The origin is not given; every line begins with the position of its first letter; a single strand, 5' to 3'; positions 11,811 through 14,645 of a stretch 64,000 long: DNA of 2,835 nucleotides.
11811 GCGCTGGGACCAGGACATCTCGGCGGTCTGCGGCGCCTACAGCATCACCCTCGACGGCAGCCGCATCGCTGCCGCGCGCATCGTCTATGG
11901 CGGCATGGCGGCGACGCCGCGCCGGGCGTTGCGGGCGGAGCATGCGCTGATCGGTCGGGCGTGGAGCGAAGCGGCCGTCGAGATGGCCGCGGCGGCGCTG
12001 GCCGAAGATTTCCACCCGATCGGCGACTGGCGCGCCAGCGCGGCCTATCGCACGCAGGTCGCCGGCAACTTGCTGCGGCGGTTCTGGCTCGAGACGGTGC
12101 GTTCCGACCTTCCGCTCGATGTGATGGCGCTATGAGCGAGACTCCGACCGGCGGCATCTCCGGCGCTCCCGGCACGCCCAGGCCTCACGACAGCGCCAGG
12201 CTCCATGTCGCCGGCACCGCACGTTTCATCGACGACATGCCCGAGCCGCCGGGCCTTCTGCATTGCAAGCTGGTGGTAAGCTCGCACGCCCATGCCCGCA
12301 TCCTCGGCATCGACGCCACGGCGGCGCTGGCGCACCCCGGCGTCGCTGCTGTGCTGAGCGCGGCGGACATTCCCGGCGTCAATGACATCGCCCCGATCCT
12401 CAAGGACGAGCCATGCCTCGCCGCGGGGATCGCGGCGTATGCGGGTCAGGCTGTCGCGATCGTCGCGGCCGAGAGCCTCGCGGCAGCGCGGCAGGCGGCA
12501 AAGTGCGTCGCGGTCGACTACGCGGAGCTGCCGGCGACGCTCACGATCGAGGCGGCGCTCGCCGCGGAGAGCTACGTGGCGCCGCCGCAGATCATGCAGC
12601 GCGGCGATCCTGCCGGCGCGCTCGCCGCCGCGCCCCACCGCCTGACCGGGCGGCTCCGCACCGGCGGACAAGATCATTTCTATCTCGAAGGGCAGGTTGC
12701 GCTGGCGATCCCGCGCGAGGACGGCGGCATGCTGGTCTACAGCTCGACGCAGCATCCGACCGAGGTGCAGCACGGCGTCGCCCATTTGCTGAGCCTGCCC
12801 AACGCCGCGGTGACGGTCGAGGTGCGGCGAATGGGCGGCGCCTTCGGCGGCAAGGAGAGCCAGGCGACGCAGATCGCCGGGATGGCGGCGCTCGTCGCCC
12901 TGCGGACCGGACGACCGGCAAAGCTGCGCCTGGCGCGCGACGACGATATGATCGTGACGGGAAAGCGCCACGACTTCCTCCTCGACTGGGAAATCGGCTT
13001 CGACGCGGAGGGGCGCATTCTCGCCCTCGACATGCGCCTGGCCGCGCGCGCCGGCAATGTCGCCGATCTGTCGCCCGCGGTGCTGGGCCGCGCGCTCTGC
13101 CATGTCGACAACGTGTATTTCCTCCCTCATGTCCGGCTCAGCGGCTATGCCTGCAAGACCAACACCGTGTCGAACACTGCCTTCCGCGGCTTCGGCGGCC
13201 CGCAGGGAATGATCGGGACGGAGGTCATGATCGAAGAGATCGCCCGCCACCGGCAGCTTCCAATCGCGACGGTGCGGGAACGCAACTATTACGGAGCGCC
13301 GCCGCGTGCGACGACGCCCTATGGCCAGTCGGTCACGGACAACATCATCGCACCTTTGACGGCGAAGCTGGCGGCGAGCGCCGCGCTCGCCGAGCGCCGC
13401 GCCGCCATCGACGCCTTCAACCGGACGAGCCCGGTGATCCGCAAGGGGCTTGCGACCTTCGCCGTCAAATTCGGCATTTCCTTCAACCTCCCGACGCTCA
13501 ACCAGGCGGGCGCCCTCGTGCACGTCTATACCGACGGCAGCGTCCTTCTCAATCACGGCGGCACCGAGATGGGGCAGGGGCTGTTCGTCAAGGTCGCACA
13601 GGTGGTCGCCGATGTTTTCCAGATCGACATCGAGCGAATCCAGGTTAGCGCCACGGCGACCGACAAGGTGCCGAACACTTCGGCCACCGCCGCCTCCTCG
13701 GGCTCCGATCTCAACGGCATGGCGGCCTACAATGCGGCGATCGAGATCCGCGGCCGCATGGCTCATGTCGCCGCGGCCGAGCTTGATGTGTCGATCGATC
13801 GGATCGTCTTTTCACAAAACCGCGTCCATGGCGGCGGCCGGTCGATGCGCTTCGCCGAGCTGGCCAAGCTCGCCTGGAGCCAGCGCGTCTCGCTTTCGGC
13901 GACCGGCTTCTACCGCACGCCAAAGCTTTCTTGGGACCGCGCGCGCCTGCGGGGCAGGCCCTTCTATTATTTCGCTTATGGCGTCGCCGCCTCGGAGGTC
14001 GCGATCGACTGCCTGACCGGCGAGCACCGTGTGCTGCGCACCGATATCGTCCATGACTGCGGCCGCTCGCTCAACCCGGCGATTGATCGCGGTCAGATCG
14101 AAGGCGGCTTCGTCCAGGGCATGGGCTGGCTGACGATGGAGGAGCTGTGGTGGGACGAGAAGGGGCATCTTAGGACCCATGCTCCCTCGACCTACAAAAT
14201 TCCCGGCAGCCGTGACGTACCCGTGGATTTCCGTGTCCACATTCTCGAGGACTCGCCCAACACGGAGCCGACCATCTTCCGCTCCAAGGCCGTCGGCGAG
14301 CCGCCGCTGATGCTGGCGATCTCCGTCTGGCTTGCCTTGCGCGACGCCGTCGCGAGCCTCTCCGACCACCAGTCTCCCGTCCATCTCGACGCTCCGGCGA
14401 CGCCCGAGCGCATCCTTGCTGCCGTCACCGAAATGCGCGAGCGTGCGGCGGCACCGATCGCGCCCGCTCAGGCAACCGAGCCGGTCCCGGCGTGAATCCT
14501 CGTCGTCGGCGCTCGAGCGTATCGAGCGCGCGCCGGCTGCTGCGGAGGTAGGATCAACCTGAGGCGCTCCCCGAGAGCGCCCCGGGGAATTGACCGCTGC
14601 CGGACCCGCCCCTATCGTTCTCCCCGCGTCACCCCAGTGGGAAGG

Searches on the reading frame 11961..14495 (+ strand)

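Call 83: search_protein_families(library=pfam, proteins=[window:11961-14495:+], max_evalue=0.01)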
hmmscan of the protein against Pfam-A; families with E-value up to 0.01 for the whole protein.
window:11961-14495:+ (844 aa): 3 families
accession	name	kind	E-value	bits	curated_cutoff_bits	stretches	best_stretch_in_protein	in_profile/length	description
PF20256.3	MoCoBD_2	-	4.9e-98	328.5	27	1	470-754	2-283/283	Molybdopterin cofactor-binding domain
PF02738.23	MoCoBD_1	-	9.2e-83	277.5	27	1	209-443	7-244/244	Molybdopterin cofactor-binding domain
PF01315.27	Ald_Xan_dh_C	-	1.1e-26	93.7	31.3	1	85-191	2-110/110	Aldehyde oxidase and xanthine dehydrogenase, a/b hammerhead domain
